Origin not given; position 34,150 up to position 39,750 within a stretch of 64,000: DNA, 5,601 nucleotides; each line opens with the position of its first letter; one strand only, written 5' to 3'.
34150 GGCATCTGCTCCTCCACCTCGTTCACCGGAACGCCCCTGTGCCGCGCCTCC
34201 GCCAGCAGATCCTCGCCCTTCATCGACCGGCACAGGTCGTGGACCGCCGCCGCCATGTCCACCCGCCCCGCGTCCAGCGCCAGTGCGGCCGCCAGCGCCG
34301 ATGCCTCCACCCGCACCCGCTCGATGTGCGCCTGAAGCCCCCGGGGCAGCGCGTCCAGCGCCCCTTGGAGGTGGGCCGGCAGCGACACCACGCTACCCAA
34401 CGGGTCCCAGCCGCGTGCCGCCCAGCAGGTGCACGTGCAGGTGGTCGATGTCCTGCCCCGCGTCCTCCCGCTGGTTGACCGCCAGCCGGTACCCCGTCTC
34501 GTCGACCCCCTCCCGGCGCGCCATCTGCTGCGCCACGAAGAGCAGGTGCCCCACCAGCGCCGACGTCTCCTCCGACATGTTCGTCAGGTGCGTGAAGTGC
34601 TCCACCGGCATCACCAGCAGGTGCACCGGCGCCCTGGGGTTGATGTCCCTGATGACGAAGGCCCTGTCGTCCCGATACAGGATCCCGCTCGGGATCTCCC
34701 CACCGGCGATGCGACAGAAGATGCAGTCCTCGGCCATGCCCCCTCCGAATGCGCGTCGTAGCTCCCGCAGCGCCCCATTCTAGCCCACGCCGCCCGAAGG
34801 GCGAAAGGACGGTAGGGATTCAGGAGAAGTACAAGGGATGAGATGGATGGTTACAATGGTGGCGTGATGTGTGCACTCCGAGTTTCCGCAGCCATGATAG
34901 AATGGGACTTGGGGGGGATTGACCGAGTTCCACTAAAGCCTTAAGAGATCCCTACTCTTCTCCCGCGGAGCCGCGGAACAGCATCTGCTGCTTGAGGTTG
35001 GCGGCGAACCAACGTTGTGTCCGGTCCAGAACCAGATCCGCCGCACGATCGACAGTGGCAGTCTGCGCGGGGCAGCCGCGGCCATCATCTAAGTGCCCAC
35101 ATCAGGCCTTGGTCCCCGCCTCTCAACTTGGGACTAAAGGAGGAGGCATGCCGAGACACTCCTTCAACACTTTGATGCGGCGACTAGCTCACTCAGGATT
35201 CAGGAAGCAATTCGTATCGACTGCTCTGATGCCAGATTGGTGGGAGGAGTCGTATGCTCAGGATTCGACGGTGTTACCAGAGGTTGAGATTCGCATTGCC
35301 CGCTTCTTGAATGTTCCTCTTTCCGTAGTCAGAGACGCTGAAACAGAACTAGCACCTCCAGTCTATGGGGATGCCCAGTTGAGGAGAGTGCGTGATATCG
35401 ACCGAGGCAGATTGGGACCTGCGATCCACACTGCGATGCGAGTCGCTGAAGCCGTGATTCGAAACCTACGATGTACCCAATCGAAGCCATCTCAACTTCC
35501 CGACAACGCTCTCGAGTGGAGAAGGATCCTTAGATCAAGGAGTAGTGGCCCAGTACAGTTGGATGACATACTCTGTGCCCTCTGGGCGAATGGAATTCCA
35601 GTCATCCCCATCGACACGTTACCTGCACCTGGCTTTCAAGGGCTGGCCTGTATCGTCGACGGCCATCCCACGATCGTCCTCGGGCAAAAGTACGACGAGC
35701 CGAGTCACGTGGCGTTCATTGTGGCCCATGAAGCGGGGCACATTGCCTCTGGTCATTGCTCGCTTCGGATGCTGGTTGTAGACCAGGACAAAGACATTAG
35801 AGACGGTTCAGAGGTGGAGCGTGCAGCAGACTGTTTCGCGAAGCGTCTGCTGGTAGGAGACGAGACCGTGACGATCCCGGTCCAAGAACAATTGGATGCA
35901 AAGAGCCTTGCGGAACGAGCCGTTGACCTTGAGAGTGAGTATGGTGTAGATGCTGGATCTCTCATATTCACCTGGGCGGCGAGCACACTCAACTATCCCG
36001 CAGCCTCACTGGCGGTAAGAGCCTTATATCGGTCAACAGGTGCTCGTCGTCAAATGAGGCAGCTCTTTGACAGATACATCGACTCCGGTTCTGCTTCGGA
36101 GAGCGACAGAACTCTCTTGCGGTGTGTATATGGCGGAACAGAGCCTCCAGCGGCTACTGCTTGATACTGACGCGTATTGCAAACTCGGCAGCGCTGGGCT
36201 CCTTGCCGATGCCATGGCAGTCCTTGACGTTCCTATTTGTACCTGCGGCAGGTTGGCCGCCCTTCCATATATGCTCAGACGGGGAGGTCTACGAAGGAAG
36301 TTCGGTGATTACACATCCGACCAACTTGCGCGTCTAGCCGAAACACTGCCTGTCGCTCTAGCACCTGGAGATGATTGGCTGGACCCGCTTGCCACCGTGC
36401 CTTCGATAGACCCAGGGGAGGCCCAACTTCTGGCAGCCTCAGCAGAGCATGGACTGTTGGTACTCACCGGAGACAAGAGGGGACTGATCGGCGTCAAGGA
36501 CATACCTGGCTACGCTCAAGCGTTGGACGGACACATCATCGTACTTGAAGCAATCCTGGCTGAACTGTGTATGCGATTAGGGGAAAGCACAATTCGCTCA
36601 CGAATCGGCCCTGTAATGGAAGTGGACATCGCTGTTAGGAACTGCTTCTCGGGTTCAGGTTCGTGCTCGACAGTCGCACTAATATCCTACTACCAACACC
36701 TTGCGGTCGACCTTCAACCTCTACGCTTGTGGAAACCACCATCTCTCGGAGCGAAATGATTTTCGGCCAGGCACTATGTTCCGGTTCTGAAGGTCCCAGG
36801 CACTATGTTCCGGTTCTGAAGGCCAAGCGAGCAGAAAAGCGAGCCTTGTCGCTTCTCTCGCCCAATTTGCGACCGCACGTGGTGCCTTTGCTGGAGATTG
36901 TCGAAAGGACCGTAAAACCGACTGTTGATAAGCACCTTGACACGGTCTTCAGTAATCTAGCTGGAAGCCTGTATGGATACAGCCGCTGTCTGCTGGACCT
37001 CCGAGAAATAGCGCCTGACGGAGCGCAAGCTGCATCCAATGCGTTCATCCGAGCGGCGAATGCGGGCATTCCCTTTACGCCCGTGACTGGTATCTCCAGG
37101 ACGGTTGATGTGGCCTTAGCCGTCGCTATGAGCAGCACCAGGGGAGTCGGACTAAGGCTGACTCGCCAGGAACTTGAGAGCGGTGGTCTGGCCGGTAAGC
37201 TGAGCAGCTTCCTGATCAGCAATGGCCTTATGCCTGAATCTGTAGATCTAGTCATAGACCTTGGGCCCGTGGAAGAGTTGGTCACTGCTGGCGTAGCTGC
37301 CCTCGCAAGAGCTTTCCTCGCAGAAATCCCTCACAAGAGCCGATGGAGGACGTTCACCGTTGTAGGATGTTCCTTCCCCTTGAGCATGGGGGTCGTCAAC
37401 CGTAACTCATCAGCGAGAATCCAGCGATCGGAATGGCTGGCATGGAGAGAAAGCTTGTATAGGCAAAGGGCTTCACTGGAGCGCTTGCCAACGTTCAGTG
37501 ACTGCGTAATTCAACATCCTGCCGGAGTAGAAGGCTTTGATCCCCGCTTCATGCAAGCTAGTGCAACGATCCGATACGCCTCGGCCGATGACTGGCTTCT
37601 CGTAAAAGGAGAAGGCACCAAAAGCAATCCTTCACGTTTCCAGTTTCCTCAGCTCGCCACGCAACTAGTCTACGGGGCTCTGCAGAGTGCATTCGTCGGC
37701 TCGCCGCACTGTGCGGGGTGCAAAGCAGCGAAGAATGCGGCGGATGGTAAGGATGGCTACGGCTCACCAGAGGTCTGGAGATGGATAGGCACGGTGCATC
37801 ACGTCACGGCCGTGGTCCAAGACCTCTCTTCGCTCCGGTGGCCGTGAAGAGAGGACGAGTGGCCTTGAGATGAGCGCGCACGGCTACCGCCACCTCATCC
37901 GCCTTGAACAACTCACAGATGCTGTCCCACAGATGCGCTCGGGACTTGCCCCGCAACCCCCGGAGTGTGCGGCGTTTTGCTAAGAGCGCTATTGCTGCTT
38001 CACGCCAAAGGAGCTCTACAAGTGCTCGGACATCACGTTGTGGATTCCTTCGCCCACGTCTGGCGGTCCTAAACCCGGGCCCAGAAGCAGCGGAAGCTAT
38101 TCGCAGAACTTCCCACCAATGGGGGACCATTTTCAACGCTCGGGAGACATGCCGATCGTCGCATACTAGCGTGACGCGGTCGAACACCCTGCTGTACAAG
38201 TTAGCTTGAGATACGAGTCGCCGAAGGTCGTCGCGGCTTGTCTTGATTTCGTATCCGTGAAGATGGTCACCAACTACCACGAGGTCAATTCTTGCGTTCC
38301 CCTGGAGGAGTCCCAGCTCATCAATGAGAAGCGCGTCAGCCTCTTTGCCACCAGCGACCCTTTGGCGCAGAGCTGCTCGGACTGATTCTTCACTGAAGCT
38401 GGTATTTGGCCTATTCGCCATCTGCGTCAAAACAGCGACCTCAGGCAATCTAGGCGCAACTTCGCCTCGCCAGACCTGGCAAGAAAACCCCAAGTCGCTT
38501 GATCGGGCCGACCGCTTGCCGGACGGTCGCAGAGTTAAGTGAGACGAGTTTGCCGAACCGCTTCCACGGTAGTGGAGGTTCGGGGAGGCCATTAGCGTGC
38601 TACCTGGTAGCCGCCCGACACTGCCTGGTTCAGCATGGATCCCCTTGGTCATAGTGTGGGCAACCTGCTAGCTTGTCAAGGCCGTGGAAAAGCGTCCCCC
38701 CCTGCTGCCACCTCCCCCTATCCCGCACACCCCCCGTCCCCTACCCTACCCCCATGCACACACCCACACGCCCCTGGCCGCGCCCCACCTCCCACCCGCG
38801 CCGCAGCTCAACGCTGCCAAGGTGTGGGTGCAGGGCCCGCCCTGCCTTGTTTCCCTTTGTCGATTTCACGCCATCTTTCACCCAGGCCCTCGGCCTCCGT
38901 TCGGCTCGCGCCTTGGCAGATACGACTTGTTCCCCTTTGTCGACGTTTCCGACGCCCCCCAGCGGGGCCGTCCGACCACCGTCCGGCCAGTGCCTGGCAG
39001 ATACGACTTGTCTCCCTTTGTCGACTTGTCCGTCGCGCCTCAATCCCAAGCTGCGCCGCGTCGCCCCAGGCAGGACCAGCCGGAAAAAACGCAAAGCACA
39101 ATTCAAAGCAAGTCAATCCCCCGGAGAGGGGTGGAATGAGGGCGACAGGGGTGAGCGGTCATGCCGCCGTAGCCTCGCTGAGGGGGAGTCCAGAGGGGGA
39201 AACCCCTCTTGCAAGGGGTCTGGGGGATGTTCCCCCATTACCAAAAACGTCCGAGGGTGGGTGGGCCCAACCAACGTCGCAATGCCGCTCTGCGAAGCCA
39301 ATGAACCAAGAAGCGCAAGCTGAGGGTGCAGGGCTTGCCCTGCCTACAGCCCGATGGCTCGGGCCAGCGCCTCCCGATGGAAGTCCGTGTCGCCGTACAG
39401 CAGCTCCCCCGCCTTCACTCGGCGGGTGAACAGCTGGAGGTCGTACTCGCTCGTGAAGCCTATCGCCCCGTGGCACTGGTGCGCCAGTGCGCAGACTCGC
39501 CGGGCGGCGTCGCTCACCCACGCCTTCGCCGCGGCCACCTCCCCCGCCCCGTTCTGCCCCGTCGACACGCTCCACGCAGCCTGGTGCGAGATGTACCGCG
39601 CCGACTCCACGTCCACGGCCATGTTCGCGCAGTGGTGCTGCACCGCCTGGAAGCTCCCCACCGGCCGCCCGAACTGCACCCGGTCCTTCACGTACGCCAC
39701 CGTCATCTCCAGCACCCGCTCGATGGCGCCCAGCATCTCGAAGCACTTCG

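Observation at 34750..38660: AT-richer four-gene island: ImmA-like peptidase, PIN-like protein and Beta-protein/sce7725-like protein, convergent with a sce7726-like PD-(D/E)xK protein. Candidate uncharacterised conflict/defence system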

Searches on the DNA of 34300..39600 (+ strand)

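Call 75: search_rna_families(source=window, start=34300, end=39600, threshold=evalue, max_evalue=1)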
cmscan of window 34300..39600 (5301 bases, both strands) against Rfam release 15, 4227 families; matches with E-value up to 1: 1.
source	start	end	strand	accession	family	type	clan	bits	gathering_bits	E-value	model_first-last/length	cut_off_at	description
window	34949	34977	-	RF02914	DUF805b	Cis-reg;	CL00115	16.3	35.6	0.64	1-35/35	no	DUF805b RNA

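Call 96: search_dna_similar(query=L078:3989-5086:+, collection=ecoli_genomes, mode=distant, max_rows=25, rows=spread)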
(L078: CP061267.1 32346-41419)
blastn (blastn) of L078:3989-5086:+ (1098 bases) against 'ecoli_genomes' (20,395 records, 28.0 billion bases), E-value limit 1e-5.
Records with a match: 93; places in all: 94; records where one place covers at least 80% of the query: 93.
Genomes with a match: 93 of 5426; with a place that covers at least 80% of the query: 93. Places per genome that has any: lowest 1, median 1, highest 2. On chromosomes: 94 places; on plasmids: 0.
Best place of each record, by identity: >=99% 92; 95-99% 1.
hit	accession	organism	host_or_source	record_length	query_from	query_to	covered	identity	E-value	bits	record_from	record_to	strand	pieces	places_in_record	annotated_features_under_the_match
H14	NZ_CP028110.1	Escherichia coli O121 str. RM8352 strain RM8352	creek sediment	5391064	1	1098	100%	100.0%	0e+0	1981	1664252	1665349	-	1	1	beta family protein | sce7726 family protein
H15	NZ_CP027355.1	Escherichia coli strain 2013C-4991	Homo sapiens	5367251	1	1098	100%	100.0%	0e+0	1981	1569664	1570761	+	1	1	beta family protein | sce7726 family protein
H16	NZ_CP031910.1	Escherichia coli O121:H19 strain FWSEC0006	Homo sapiens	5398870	1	1098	100%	100.0%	0e+0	1981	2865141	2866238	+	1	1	beta family protein | sce7726 family protein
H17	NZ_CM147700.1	Escherichia coli strain 25-07233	Homo sapiens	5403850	1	1098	100%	100.0%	0e+0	1981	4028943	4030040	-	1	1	beta family protein | sce7726 family protein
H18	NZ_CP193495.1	Escherichia coli O103 strain ML775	Comminuted pork product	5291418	1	1098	100%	100.0%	0e+0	1981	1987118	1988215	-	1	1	beta family protein | sce7726 family protein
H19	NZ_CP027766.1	Escherichia coli strain 2013C-3342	Homo sapiens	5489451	1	1098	100%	99.9%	0e+0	1976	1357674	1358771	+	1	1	beta family protein | sce7726 family protein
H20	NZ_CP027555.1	Escherichia coli strain 2013C-3513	Homo sapiens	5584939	1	1098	100%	99.9%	0e+0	1976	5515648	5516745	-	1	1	beta family protein | sce7726 family protein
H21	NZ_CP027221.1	Escherichia coli strain 2015C-3101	Homo sapiens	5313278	1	1098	100%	99.9%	0e+0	1976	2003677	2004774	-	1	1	beta family protein | sce7726 family protein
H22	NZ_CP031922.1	Escherichia coli O26:H11 strain FWSEC0001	Homo sapiens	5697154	1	1098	100%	99.9%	0e+0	1976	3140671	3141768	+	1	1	beta family protein | sce7726 family protein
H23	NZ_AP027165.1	Escherichia coli strain H19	Homo sapiens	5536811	1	1098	100%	99.9%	0e+0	1976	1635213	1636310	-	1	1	beta family protein | sce7726 family protein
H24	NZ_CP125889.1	Escherichia coli strain EPSSH018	missing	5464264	1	1098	100%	99.9%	0e+0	1976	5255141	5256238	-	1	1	beta family protein | sce7726 family protein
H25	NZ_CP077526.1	Escherichia coli O111:NM strain 2010C-3053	Homo sapiens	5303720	1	1098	100%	99.9%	0e+0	1976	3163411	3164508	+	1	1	beta family protein | sce7726 family protein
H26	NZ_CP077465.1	Escherichia coli O111:H8 strain 8E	Homo sapiens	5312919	1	1098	100%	99.9%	0e+0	1976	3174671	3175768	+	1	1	beta family protein | sce7726 family protein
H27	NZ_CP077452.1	Escherichia coli O111:H8 strain 8234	Homo sapiens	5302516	1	1098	100%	99.9%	0e+0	1976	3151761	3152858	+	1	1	beta family protein | sce7726 family protein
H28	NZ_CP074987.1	Escherichia coli strain 10205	Homo sapiens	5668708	1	1098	100%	99.9%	0e+0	1976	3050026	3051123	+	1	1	beta family protein | sce7726 family protein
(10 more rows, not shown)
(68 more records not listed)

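Call 97: get_annotated_region(hit=H14, flank=3000)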
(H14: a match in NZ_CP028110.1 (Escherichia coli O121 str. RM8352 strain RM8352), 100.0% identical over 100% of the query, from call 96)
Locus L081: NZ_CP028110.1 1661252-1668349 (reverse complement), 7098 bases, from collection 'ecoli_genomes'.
description: Escherichia coli O121 str. RM8352 chromosome, complete genome
organism: Escherichia coli O121 str. RM8352 strain RM8352 (NCBI taxid 1055543)
replicon: chromosome; assembly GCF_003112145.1
host: -; source: creek sediment; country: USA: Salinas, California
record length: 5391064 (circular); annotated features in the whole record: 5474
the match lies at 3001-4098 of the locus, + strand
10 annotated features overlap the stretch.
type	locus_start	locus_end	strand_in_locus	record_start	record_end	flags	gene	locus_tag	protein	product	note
CDS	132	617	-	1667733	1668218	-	-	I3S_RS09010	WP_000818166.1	type II toxin-antitoxin system death-on-curing family toxin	-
CDS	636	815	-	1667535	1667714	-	-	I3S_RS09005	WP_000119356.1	hypothetical protein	-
CDS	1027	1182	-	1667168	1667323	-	hokD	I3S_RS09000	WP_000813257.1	type I toxin-antitoxin system toxin HokD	-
CDS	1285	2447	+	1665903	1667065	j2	-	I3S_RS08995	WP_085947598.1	IS3-like element IS3 family transposase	programmed frameshift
CDS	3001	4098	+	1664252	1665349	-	-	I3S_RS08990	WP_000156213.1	beta family protein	-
CDS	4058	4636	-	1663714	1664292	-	-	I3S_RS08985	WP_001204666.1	sce7726 family protein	-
CDS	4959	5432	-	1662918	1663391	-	-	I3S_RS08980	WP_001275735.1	class I SAM-dependent methyltransferase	-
CDS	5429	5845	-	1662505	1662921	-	-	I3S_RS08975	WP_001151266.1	DUF977 family protein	-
CDS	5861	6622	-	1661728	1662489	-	-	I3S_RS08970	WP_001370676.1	DUF1627 domain-containing protein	-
CDS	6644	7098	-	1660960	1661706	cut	ydaV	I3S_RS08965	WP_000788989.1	ATP-binding protein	-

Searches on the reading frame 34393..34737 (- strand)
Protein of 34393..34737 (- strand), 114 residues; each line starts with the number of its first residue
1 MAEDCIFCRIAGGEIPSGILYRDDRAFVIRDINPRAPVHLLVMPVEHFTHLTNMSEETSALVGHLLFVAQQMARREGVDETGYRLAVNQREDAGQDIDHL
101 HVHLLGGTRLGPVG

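Call 65: search_protein_families(library=pfam, proteins=[window:34393-34737:-], max_evalue=0.01)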
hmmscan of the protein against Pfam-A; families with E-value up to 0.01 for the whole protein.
window:34393-34737:- (114 aa): 2 families
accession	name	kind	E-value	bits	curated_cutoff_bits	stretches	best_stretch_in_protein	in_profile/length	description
PF01230.28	HIT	-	3.9e-23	82.4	21.5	1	13-108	2-96/98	HIT domain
PF11969.13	DcpS_C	-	5.1e-21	75.7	24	1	5-106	2-101/114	Scavenger mRNA decapping enzyme C-term binding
